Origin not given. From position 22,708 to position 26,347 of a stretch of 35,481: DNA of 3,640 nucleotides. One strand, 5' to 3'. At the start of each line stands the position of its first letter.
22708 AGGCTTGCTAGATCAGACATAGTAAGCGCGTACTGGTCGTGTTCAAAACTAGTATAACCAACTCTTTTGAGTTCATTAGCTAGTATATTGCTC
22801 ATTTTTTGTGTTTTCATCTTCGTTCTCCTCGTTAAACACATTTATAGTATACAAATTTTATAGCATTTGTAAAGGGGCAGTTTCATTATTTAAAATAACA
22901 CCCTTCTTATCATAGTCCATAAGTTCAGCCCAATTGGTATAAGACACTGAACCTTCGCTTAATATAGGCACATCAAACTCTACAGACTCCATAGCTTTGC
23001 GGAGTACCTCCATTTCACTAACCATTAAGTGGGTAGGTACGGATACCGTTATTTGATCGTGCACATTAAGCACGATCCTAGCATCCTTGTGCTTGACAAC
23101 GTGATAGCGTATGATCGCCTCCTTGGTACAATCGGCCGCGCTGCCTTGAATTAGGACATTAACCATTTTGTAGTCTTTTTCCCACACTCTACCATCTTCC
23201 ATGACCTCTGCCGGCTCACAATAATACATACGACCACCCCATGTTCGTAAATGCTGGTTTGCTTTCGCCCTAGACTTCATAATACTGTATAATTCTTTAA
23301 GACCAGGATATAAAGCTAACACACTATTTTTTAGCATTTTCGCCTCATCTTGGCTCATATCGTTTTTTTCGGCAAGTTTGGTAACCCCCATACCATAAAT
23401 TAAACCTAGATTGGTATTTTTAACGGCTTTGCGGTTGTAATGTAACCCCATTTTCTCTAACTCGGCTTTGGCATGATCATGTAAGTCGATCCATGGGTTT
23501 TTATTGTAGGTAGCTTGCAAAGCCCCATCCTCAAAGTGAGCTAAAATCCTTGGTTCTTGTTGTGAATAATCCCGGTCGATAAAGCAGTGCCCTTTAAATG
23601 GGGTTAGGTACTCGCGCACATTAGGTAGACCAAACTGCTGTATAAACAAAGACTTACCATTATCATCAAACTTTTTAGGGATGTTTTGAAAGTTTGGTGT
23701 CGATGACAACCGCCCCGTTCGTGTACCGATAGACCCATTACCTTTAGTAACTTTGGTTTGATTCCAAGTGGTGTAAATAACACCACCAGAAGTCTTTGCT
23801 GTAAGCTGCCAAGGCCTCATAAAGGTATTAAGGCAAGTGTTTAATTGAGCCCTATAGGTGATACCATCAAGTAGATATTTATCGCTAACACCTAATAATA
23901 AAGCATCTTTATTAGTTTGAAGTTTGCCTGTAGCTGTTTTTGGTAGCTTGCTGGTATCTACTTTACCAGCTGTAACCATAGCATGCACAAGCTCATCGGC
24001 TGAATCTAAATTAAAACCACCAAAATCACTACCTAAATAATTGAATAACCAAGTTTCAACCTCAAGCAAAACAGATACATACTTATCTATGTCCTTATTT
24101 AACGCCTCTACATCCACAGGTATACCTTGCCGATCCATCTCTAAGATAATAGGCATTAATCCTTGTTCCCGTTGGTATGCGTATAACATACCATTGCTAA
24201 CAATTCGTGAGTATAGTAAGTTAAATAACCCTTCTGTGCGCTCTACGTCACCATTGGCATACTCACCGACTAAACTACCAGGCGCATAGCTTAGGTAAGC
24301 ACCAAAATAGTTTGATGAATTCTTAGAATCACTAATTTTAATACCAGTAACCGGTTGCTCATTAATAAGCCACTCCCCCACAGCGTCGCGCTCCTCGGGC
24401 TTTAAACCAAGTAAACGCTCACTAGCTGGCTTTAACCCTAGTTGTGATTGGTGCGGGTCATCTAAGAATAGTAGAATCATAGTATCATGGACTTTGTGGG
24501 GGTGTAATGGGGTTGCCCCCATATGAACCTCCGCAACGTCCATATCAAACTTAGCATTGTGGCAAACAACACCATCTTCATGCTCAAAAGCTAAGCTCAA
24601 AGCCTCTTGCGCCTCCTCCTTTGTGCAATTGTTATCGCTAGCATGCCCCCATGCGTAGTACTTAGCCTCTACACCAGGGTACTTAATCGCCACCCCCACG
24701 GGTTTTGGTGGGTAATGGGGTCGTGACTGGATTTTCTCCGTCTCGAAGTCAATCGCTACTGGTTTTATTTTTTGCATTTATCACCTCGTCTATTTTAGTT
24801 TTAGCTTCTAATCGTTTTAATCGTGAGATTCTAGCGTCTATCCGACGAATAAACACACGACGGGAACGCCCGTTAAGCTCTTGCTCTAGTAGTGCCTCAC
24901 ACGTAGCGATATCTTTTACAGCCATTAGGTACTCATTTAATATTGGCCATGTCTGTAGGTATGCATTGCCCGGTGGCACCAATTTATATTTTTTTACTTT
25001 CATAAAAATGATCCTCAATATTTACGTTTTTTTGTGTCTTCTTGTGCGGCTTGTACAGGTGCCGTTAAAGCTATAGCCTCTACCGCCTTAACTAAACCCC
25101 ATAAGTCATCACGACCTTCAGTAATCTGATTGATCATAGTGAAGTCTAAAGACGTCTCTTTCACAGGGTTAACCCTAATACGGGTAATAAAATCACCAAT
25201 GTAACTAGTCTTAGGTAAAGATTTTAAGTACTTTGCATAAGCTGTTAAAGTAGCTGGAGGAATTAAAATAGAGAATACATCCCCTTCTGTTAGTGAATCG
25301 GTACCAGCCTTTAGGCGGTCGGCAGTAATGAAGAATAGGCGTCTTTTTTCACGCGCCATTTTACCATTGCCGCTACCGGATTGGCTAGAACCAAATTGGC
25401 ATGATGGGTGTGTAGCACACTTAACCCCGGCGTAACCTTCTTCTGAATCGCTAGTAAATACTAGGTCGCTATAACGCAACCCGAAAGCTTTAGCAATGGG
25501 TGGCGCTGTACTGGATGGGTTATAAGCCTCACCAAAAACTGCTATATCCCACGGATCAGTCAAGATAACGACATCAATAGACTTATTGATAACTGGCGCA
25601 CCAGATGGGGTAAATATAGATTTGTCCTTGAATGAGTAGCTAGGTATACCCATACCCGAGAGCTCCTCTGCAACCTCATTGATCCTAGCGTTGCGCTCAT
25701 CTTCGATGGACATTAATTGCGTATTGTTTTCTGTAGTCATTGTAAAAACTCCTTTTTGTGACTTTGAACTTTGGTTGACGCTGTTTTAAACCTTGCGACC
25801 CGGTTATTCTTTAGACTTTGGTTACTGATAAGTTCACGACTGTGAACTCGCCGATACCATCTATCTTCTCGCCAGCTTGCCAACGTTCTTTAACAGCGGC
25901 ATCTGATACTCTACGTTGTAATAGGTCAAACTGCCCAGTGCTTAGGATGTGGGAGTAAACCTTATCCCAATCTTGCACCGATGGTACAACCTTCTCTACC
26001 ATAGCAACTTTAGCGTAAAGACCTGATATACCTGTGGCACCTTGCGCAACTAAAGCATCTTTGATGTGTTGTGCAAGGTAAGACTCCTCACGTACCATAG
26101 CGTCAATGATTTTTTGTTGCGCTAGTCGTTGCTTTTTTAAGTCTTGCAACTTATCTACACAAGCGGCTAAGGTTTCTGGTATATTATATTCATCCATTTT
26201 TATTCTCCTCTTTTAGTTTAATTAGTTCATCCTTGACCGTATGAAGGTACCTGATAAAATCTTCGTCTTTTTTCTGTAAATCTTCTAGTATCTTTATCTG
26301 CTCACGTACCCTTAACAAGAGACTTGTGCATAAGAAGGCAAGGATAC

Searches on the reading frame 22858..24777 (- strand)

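Call 40: search_protein_families(library=phrogs, proteins=[window:22858-24777:-], max_evalue=0.001)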
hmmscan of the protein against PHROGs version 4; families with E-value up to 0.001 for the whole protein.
window:22858-24777:- (639 aa): 10 families
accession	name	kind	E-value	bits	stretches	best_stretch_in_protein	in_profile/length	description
phrog_17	-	DNA, RNA and nucleotide metabolism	1.2e-88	299.5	1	2-625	668-1239/1445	DNA polymerase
phrog_2573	-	DNA, RNA and nucleotide metabolism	2.3e-18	67.5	1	423-604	59-253/336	DNA polymerase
phrog_5995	-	DNA, RNA and nucleotide metabolism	1.8e-15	58.1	1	459-626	4-185/236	DNA polymerase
phrog_15971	-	DNA, RNA and nucleotide metabolism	9.2e-15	55.6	1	339-609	120-366/376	DNA polymerase I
phrog_12241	-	DNA, RNA and nucleotide metabolism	2e-13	51.1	1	7-367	130-494/502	DNA polymerase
phrog_10285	-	DNA, RNA and nucleotide metabolism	5.9e-12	46.3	1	523-611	224-314/321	DNA polymerase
phrog_403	-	DNA, RNA and nucleotide metabolism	3.1e-05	24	1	53-202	128-260/321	DNA polymerase exonuclease subunit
phrog_9556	-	DNA, RNA and nucleotide metabolism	0.00015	21.9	0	273-367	343-440/441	DNA polymerase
phrog_7766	-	DNA, RNA and nucleotide metabolism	0.00016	22.1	1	528-598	93-163/186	DNA polymerase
phrog_6375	-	DNA, RNA and nucleotide metabolism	0.00086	20.3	0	461-599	2-141/204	DNA polymerase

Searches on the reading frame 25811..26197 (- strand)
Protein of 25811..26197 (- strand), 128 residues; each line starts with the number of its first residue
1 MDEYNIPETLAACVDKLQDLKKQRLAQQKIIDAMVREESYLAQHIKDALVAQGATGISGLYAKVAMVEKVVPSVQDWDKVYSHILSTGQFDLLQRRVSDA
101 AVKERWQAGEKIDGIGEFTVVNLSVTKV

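Call 40: search_protein_families(library=phrogs, proteins=[window:25811-26197:-], max_evalue=0.001)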
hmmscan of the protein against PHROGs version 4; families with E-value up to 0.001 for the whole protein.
window:25811-26197:- (128 aa): 1 family
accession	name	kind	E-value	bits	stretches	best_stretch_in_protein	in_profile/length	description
phrog_13900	-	head and packaging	9.2e-11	43.2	1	14-126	23-130/132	minor head protein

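Call 65: search_protein_families(library=pfam, proteins=[window:25811-26197:-], max_evalue=0.001)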
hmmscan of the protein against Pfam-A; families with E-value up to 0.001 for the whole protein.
window:25811-26197:- (128 aa): 0 families
